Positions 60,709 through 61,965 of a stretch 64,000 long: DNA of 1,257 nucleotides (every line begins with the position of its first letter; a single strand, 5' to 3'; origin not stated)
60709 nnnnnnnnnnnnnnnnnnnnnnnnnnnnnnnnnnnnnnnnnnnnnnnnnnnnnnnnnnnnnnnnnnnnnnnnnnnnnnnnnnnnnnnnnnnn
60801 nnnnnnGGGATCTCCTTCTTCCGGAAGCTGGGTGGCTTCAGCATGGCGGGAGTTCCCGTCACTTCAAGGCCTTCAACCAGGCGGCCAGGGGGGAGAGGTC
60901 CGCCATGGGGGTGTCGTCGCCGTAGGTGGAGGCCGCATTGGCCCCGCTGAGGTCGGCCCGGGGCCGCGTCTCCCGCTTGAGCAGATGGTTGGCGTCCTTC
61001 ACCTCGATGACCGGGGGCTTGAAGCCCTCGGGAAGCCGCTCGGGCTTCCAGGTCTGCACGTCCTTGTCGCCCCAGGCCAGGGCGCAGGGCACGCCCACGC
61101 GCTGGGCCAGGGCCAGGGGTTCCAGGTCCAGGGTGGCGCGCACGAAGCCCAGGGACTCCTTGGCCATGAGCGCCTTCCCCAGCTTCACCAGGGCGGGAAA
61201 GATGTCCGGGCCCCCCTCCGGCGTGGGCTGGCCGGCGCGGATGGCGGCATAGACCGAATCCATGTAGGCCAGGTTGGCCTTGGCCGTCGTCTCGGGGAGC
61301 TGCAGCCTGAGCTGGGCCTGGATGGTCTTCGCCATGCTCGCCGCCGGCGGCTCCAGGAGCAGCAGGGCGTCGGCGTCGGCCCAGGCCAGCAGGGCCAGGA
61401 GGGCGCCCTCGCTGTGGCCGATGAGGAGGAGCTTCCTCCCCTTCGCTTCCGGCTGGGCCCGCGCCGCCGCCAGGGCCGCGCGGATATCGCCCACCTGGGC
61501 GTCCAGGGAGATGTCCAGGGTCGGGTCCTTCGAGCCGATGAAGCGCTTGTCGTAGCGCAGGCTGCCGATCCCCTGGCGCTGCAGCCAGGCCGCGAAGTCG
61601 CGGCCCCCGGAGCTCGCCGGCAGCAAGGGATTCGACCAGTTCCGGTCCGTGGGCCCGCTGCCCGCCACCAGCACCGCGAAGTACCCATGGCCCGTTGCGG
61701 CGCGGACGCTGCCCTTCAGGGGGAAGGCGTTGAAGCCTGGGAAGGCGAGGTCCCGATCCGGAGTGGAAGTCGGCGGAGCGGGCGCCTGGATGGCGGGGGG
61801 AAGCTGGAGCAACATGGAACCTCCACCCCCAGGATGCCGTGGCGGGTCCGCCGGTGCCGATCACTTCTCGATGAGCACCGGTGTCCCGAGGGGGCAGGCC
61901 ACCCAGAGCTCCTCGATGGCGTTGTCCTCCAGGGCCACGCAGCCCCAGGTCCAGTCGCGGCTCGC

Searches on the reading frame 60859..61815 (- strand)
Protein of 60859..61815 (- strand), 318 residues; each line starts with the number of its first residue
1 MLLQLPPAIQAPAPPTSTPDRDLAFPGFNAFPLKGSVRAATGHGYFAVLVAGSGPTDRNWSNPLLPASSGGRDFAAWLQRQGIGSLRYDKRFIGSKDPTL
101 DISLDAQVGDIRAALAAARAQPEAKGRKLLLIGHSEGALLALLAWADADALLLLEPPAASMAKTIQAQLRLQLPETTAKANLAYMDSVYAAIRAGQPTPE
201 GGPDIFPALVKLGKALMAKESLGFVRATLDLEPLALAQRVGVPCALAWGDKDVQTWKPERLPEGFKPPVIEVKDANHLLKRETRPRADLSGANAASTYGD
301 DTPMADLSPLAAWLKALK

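Call 8: search_protein_families(library=pfam, proteins=[window:60859-61815:-], max_evalue=0.01)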
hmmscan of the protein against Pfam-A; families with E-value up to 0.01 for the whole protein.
window:60859-61815:- (318 aa): 2 families
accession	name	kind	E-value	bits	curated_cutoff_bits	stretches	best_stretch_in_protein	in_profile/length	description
PF12697.13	Abhydrolase_6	-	6.8e-09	37.1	26.3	1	48-278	2-205/217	Alpha/beta hydrolase family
PF12146.15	Hydrolase_4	-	7.2e-06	25.9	27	1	73-150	22-99/239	Serine aminopeptidase, S33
